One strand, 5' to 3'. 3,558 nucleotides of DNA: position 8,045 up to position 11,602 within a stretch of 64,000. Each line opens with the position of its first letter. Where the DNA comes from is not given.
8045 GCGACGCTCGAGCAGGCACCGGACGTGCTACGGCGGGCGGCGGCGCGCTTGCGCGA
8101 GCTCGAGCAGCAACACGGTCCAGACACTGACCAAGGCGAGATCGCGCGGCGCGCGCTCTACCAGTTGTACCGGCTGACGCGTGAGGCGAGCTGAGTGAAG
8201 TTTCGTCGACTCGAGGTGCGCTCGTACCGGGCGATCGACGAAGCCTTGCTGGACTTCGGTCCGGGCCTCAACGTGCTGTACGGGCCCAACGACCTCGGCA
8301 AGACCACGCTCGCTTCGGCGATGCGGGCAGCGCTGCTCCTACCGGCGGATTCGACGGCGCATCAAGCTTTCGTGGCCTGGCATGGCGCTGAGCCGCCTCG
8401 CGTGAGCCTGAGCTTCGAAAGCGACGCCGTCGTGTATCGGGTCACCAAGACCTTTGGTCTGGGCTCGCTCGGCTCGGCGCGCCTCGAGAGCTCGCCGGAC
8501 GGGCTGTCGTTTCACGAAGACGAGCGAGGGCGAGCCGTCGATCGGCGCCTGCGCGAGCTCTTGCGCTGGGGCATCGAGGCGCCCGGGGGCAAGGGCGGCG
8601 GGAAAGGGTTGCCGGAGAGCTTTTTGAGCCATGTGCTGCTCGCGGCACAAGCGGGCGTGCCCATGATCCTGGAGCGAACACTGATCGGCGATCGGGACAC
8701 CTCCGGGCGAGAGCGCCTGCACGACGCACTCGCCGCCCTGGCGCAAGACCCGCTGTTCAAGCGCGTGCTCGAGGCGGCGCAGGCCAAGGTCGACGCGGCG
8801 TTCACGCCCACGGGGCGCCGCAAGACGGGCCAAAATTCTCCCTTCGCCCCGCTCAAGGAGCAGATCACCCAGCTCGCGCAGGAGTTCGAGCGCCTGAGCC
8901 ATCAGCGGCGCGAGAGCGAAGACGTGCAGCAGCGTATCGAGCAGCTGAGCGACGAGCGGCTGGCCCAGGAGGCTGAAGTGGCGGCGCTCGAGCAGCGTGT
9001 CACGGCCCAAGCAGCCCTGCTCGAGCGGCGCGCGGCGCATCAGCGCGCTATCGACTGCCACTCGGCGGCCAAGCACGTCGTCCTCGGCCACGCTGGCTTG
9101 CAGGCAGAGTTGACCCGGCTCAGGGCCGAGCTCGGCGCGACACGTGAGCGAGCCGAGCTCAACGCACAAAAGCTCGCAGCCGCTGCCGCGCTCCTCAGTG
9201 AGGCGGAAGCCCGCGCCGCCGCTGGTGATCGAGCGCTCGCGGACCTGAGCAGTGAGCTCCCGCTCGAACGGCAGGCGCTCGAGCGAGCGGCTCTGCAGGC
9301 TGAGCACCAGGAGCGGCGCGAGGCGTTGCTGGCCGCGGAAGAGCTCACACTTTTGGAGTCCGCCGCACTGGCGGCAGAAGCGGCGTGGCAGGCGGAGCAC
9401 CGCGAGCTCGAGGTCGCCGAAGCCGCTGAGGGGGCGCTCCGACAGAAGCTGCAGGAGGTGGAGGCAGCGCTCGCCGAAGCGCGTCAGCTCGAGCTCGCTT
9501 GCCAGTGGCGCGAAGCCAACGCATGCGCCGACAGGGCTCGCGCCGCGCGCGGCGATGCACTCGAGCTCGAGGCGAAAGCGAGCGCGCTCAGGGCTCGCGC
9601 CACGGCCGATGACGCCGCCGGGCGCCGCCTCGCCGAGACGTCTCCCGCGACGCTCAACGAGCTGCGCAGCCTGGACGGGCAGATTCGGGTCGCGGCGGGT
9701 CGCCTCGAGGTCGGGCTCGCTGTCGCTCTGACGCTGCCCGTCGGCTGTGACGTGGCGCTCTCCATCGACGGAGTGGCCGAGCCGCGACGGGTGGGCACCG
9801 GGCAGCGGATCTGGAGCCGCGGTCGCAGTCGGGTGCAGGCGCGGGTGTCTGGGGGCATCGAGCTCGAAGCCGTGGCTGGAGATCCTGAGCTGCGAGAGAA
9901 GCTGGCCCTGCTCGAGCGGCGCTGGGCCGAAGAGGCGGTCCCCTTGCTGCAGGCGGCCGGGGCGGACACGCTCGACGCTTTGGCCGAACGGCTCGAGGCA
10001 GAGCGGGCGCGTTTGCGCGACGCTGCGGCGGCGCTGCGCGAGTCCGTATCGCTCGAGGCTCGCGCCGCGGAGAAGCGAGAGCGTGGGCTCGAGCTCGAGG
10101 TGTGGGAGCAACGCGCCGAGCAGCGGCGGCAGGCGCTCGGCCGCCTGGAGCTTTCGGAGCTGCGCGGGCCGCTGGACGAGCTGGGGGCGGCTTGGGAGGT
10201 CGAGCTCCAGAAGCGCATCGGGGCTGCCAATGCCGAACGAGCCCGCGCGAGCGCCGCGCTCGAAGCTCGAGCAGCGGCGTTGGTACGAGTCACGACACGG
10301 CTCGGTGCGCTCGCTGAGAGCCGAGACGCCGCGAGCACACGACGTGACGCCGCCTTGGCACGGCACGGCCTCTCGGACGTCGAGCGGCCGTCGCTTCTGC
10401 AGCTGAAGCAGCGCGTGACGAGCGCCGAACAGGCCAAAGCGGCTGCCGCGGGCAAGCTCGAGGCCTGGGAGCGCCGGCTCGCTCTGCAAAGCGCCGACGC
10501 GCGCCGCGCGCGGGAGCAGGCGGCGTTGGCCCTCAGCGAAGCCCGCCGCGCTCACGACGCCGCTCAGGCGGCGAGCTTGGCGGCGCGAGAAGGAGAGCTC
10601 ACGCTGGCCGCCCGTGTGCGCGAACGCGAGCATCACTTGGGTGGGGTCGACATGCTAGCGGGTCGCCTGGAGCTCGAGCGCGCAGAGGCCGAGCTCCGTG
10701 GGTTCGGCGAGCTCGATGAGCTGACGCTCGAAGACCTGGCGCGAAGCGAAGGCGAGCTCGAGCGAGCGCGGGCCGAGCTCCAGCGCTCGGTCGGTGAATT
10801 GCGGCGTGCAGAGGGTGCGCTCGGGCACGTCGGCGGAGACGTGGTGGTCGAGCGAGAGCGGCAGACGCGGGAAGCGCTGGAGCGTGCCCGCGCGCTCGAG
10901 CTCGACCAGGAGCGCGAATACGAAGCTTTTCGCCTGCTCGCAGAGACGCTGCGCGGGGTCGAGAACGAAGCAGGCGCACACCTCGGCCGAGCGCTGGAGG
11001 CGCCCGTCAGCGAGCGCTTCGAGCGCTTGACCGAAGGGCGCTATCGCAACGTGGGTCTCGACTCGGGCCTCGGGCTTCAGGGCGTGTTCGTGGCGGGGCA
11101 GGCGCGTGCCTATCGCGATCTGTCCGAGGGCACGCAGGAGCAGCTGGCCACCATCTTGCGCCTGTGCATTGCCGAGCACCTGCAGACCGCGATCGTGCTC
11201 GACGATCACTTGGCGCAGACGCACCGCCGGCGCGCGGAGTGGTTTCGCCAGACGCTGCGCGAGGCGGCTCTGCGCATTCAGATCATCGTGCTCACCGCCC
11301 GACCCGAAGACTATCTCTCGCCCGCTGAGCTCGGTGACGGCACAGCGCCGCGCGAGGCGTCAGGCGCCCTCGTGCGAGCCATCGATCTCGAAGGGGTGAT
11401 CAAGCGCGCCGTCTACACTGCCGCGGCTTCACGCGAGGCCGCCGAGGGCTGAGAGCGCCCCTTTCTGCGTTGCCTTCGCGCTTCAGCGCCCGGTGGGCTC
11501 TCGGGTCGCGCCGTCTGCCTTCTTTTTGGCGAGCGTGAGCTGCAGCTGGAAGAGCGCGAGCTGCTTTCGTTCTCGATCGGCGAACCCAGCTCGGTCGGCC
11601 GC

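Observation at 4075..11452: Translationally coupled SNF2 helicase + SbcD/Mre11-like nuclease + SbcC/Rad50-like ATPase cassette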

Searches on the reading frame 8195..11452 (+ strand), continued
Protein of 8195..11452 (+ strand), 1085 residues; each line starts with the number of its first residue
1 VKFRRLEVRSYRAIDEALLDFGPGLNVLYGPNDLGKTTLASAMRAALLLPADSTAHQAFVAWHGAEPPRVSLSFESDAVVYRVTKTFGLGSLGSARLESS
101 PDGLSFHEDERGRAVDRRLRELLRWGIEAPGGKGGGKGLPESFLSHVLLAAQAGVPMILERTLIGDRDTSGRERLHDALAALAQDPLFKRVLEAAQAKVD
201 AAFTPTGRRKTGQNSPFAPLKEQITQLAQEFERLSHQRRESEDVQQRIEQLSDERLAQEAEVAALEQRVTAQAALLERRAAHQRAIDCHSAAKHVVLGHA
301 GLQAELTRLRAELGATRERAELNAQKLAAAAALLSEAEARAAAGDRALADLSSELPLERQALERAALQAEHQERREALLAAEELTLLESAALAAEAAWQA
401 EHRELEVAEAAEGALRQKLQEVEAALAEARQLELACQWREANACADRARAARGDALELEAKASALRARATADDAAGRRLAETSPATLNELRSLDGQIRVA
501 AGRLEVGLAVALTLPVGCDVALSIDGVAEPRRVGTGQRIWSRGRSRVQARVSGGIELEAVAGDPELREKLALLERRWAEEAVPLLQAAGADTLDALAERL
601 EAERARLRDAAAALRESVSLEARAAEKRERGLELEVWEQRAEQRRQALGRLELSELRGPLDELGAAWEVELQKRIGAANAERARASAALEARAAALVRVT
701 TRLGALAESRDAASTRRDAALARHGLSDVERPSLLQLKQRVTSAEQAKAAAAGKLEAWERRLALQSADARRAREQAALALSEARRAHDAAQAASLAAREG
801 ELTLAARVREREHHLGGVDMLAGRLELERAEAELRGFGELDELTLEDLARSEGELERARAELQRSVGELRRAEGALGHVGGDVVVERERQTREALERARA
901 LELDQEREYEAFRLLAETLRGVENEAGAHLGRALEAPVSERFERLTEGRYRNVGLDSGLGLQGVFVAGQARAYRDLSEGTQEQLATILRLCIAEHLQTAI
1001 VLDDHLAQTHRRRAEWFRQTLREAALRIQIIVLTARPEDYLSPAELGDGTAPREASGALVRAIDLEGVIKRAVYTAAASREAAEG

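Call 90: find_encoding_contigs(protein=P0343, flank=10000, max_places=1)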
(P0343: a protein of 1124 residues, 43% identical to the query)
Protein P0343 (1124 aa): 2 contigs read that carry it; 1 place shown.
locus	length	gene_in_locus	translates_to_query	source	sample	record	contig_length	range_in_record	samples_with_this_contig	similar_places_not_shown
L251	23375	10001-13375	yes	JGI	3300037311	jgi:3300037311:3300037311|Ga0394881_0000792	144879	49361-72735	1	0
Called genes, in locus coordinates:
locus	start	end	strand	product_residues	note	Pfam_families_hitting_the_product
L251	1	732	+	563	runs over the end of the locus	PF12077:DUF3556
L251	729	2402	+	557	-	-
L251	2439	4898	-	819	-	PF13428:TPR_14 (faint), PF23914:TPR_CcmH_CycH (faint), PF14559:TPR_19 (faint), PF00515:TPR_1 (faint), PF07719:TPR_2 (faint), PF13431:TPR_17 (faint), PF13432:TPR_16 (weak)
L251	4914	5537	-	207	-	-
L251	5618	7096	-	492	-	PF03544:TonB_C (faint)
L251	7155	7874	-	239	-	PF08279:HTH_11, PF19187:HTH_PafC (faint), PF13280:WYL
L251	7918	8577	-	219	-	PF02798:GST_N, PF13409:GST_N_2, PF13417:GST_N_3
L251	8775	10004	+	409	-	PF00149:Metallophos, PF12850:Metallophos_2 (weak)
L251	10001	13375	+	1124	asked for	PF02463:SMC_N (faint), PF13175:AAA_15 (weak), PF13476:AAA_23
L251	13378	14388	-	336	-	PF00535:Glycos_transf_2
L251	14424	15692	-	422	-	PF00083:Sugar_tr, PF07690:MFS_1, PF03137:OATP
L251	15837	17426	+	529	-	PF07626:PSD3 (weak), PF07637:PSD5, PF07631:PSD4, PF07627:PSCyt3, PF07624:PSD2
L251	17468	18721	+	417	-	PF07586:HXXSHH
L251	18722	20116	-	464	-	-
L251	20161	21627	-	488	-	PF06537:DHOR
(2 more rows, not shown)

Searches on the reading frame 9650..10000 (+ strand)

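Call 45: search_protein_families(library=pfam, proteins=[window:9650-10000:+], max_evalue=1)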
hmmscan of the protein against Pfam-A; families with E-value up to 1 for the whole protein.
window:9650-10000:+ (117 aa): 1 family
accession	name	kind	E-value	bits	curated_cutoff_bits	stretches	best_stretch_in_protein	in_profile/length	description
PF13794.12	MiaE_2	-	0.06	13.5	25.2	1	74-112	142-179/185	tRNA-(MS[2]IO[6]A)-hydroxylase (MiaE)-like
